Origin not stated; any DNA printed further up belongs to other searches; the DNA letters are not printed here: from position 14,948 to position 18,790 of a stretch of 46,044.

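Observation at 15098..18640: Giant cysteine-rich secreted protein of no recognisable family, tightly linked to a stand-alone virB4 paralogue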

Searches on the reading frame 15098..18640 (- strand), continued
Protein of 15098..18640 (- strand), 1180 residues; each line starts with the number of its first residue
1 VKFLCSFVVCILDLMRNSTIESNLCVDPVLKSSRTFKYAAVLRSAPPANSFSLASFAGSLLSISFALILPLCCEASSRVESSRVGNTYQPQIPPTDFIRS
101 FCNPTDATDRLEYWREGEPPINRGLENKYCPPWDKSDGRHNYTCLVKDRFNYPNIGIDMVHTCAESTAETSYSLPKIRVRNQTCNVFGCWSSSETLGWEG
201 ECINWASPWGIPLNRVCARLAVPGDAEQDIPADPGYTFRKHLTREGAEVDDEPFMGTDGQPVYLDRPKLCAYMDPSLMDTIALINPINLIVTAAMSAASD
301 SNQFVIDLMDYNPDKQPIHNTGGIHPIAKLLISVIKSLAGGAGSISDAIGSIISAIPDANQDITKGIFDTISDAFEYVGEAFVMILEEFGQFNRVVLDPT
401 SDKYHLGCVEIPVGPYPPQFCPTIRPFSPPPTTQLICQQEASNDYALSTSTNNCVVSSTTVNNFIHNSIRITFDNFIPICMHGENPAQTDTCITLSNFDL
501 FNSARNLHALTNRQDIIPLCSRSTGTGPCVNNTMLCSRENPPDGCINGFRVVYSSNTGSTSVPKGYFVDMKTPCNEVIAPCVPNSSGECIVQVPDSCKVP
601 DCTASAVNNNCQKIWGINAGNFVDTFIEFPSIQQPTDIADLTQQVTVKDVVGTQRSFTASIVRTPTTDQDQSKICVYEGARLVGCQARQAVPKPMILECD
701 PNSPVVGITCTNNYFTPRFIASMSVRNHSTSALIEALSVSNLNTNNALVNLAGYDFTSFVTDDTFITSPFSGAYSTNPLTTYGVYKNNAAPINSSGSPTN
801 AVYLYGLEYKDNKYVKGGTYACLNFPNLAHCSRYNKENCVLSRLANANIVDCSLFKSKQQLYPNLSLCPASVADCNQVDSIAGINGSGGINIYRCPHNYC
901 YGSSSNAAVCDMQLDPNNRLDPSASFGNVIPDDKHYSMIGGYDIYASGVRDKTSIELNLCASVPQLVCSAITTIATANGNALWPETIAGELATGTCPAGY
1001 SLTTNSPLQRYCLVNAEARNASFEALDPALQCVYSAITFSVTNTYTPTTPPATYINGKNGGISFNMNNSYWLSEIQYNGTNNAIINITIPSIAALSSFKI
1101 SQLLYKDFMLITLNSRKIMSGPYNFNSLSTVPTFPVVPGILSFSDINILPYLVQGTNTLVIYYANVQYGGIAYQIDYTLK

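Call 19: find_related_loci(query=A1, collection=genome_contigs, flank=6000)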
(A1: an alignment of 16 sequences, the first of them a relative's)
Query A1 (1166 aa) in genome_contigs; peptide patterns used: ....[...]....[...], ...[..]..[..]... (x = any residue, [..] = any of these).
102 stretches matched a pattern; 78 encode a relative of the query (tblastn E <= 1e-3); 72 distinct loci.
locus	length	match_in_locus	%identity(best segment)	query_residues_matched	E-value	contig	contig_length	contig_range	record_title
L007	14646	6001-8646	40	89-1012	0e+0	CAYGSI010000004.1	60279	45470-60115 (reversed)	MAG TPA_asm: uncultured Rickettsiaceae bacterium isolate ERP117304_co2_127 genome assembly, contig: NODE_466_length_6027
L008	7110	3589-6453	37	113-1060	0e+0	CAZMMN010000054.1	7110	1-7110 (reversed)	MAG TPA_asm: uncultured Rickettsiaceae bacterium isolate SRP219642_co6_27 genome assembly, contig: NODE_10803_length_711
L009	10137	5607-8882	35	109-1166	0e+0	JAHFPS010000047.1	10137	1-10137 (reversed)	MAG: Rickettsia sp. isolate nzgw532 NODE_2738_length_10138_cov_9.395627, whole genome shotgun sequence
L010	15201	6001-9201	35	116-1166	0e+0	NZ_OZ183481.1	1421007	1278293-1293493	Candidatus Tisiphia endosymbiont of Nemotelus uliginosus isolate bfb7841a-240b-4c34-bc6c-d4ad7471d104 chromosome 1, comp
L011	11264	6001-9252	35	116-1166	0e+0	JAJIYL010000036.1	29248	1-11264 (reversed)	MAG: Rickettsia endosymbiont of Pseudomimeciton antennatum isolate Pante1 c_000000000036, whole genome shotgun sequence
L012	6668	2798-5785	37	116-1108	0e+0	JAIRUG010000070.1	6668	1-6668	MAG: Rickettsia sp. isolate Cx337_bin23 k119_2515589, whole genome shotgun sequence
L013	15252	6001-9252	36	95-1166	0e+0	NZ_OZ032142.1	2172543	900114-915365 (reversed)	Rickettsia endosymbiont of Polydrusus tereticollis isolate 54719 chromosome 1, complete sequence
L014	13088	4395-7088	37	84-1012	0e+0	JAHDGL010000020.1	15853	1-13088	MAG: Alphaproteobacteria bacterium isolate MAG-45 RZ_10562, whole genome shotgun sequence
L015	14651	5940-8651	37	88-1020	0e+0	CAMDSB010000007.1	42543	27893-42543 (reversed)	MAG: Rickettsia typhi isolate ZE-03apr19-87 genome assembly, contig: ZE-03apr19-C730, whole genome shotgun sequence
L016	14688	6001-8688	38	88-1012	0e+0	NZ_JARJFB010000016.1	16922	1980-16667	Candidatus Megaera venefica strain Sr 2-6 Mvenefica_016, whole genome shotgun sequence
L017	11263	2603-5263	39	88-1012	0e+0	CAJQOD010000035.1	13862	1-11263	MAG: uncultured Rickettsiaceae bacterium isolate 10_20180508_Bin_154_1 genome assembly, contig: c_000016519738, whole ge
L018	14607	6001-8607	37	112-1012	0e+0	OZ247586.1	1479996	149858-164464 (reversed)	MAG: Rickettsiaceae bacterium isolate 87d3e141-fcb4-4733-85b7-274f4070d0b7 genome assembly, chromosome: 1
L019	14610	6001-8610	37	109-1010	0e+0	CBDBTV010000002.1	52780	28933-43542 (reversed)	MAG: Rickettsiaceae bacterium isolate d09399a4-a5c6-43d5-9e65-d2891376abb4 genome assembly, contig: contig_2, whole geno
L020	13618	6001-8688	37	96-1020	0e+0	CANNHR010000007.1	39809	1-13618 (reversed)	MAG: Rickettsiales bacterium isolate ZH-3nov15-86 genome assembly, contig: ZH-3Nov15-86.fna-C7, whole genome shotgun seq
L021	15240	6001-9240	34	113-1166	1e-180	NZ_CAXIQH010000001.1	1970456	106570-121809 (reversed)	Candidatus Tisiphia endosymbiont of Hybos culiciformis isolate 7aaabb90-f0ff-48fe-a48c-b7b9c79a14a1 ptg000006l, whole ge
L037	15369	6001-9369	32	94-1166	6e-160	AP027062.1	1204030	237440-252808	Candidatus Rickettsia kotlanii HM-2 DNA, complete genome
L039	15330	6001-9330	34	94-1166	2e-163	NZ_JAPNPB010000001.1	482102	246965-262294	Rickettsia endosymbiont of Halotydeus destructor isolate MaVIC_2019 1, whole genome shotgun sequence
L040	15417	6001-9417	32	98-1166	4e-154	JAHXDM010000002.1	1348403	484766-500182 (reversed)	MAG: Rickettsia endosymbiont of Bradysia coprophila isolate Holo2-sym-1 contig_72, whole genome shotgun sequence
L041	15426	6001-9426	32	94-1166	3e-152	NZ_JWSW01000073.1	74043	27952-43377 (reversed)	Rickettsia asembonensis strain NMRCii contig10001, whole genome shotgun sequence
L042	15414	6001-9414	32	95-1166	8e-156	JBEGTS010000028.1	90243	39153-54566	MAG: Pseudomonadota bacterium isolate providencecreek_2019_sw_WHONDRS-S19S_0007_B_bin.4 scaffold_2541065, whole genome s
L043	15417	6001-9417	32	94-1166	4e-146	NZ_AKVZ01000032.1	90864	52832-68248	Rickettsia australis str. Phillips contig032, whole genome shotgun sequence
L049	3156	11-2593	34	368-1166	4e-144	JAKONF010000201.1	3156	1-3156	MAG: Rickettsiaceae bacterium isolate M35 k127_4225031_M_bin.35, whole genome shotgun sequence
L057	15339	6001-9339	33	94-1166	5e-164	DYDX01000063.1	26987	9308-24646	MAG TPA_asm: Rickettsia endosymbiont of Pyrocoelia pectoralis isolate Ppec13 c_000000000063, whole genome shotgun sequen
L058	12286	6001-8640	30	93-1018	4e-106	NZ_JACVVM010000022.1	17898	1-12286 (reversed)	Candidatus Sarmatiella mevalonica strain WO2 Sarmatiella_contig022, whole genome shotgun sequence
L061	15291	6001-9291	32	107-1166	6e-155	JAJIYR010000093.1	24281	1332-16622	MAG: Rickettsia endosymbiont of Bryobia graminum isolate moomin c_000000000093, whole genome shotgun sequence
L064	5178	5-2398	31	435-1166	2e-87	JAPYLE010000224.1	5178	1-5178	MAG: Rickettsia endosymbiont of Ixodes persulcatus isolate IrW_S20.002 c_000000057722, whole genome shotgun sequence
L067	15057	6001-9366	32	94-1166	2e-157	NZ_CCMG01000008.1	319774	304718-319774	Rickettsia tamurae strain AT-1, whole genome shotgun sequence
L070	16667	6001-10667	37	88-1166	4e-66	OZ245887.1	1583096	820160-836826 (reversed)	MAG: Candidatus Megaera sp. isolate 19fbf53c-cd8a-4595-9e1b-50f762c67de4 genome assembly, chromosome: 1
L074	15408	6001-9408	29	84-1038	8e-119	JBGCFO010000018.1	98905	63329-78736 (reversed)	MAG: Rickettsiaceae bacterium isolate SGMAG-19 contig18, whole genome shotgun sequence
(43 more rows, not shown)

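Call 26: find_homologous_proteins(query=A1, max_evalue=0.001)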
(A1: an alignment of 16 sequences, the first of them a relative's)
Query A1 (16 sequences) (1166 aa, profile of the alignment): 12 proteins with E <= 0.001 among 8000 candidates.
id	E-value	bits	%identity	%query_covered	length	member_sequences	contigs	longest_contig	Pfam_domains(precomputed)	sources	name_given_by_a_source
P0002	0.0e+0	1474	46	93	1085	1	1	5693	-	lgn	-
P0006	0.0e+0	1385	40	53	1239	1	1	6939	-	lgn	-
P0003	0.0e+0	1376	43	93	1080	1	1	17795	-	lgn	-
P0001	0.0e+0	1346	100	100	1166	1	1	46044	-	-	-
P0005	0.0e+0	1327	39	81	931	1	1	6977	-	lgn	-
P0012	0.0e+0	1256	33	93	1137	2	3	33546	-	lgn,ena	-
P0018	0.0e+0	1212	38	79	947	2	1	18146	-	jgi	-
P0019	0.0e+0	1204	36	92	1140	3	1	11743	-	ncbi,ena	-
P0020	0.0e+0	1129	35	92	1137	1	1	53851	-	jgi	-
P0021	0.0e+0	1123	35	92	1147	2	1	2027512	-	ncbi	ncbi:MAG: hypothetical protein RCO49_05800 [Rickettsia endosymbiont of Argas persicus]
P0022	0.0e+0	1111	34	92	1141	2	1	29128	-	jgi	-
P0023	1.7e-231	789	41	48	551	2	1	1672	-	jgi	jgi:hypothetical protein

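Call 39: search_protein_families(library=ncbifam, proteins=[P0001], max_evalue=10)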
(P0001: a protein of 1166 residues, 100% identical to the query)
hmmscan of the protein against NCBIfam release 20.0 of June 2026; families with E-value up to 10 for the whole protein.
P0001 (1166 aa): 1 family
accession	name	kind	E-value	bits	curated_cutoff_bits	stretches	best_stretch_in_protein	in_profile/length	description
TIGR03656.1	IsdC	equivalog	0.13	12.1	155.85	1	1026-1089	49-111/219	heme uptake protein IsdC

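Call 43: search_protein_representatives(protein=window:15098-18640:-)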
Query: 1180 residues. Proteins with E-value up to 0.001 (for the whole library): 168; up to 1e-10: 140; up to 1e-30: 111. The best 150 are listed.
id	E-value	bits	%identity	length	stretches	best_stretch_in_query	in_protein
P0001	0.0e+00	2710.4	100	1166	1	15-1180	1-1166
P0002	2.3e-295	999.4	50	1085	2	98-568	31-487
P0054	5.7e-209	713.2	41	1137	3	107-570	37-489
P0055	6.8e-201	686.5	43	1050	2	101-575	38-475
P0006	8.4e-194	663.0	45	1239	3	103-575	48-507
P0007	2.6e-191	654.7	40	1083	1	108-1178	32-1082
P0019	1.6e-190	652.1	42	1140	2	601-1180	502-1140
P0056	2.9e-189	647.9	43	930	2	106-574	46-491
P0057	3.6e-181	621.2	41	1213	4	99-574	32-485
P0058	1.2e-173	596.3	40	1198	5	105-569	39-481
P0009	2.8e-172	591.7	43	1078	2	108-944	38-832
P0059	1.3e-168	579.6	41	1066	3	96-569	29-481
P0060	2.7e-165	568.6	40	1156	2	109-575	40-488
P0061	1.6e-164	566.1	39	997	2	98-574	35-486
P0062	1.4e-162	559.5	40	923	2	101-567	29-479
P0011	5.2e-151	521.3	38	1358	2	125-932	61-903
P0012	1.1e-149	516.8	39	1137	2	96-568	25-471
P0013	4.8e-148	511.5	39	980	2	109-574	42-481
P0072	6.0e-134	464.8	38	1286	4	99-572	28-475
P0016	1.4e-125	437.1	38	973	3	128-575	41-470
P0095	1.7e-83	297.6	36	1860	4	120-456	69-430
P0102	3.2e-78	280.2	35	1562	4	171-560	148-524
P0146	3.1e-34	134.5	32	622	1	667-1180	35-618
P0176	2.2e-12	62.1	79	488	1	12-64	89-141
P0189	2.1e-08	48.9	62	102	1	10-62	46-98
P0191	2.8e-07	45.2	61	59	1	11-61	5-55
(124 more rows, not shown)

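Call 49: predict_structure(alignment_id=A1)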
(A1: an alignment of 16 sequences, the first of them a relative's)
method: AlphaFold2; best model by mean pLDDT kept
length: 1166 residues; sequences in the alignment: 16
mean_pLDDT: 66.9   pTM: 0.47
mean pLDDT of the five models: 66.9, 63.3, 62.4, 58.9, 52.9
residues with pLDDT >= 90: 81; 70-90: 551; 50-70: 242; < 50: 292
segments of 3 or more residues with pLDDT < 50: 1-13, 15-32, 34-94, 112-116, 118-123, 139-142, 262-317, 322-363, 365-368, 370-389, 400-413, 523-530, 558-569, 573-579, 757-766
pLDDT, mean of each block of 10 residues (from residue 1): 29 32 30 33 32 33 30 36 38 58 71 47 66 61 66 77 80 67 72 58 73 58 81 79 59 75 41 47 43 38 38 46 47 44 45 44 47 44 41 71 31 65 72 73 71 83 76 72 70 74 77 73 45 72 63 63 47 48 57 63 81 81 80 78 88 84 90 82 79 79 85 81 61 72 77 49 49 67 72 63 80 70 81 77 82 71 88 82 82 73 82 82 66 80 88 90 88 91 80 86 84 82 82 78 85 64 69 86 87 84 82 64 54 88 89 74 88
secondary structure, 60 per line:
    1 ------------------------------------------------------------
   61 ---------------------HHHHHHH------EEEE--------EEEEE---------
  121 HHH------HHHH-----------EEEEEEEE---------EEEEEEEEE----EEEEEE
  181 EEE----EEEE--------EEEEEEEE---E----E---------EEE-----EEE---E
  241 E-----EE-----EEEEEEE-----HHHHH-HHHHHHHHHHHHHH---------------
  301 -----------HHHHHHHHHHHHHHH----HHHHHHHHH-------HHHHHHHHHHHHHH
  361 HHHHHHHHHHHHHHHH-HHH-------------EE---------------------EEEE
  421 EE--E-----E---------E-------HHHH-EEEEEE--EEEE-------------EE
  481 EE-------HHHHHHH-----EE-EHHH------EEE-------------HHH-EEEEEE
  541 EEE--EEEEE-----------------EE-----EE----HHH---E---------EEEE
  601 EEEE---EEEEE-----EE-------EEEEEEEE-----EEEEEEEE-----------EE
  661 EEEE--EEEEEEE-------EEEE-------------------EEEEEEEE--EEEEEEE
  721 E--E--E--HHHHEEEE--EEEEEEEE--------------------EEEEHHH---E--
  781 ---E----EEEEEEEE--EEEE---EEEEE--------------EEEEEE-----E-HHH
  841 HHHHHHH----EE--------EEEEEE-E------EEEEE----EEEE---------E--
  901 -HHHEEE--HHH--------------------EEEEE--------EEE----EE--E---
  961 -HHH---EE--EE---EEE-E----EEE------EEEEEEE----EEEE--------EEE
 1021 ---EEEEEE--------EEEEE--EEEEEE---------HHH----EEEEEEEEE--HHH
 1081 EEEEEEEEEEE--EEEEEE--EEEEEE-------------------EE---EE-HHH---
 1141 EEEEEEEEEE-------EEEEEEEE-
elements in order (helices of 4 or more, strands of 3 or more residues): H82-88 E95-98 E107-111 H130-133 E145-152 E162-170 E175-183 E188-191 E200-207 E226-228 E234-236 E254-260 H266-270 H272-285 H312-326 H331-339 H347-376 E417-422 H449-452 E454-459 E462-465 E479-482 H490-496 E515-517 E535-543 E546-550 E597-604 E608-612 E627-634 E640-647 E659-664 E667-673 E681-684 E704-711 E714-721 H730-733 E734-737 E740-747 E768-771 E789-796 E799-802 E806-810 E825-830 H838-847 E862-867 E876-880 E885-888 E905-907 E933-937 E946-948 E977-979 E986-988 E995-1001 E1006-1009 E1018-1020 E1024-1029 E1038-1042 E1045-1050 E1067-1075 E1081-1091 E1094-1099 E1102-1107 E1141-1150 E1158-1165
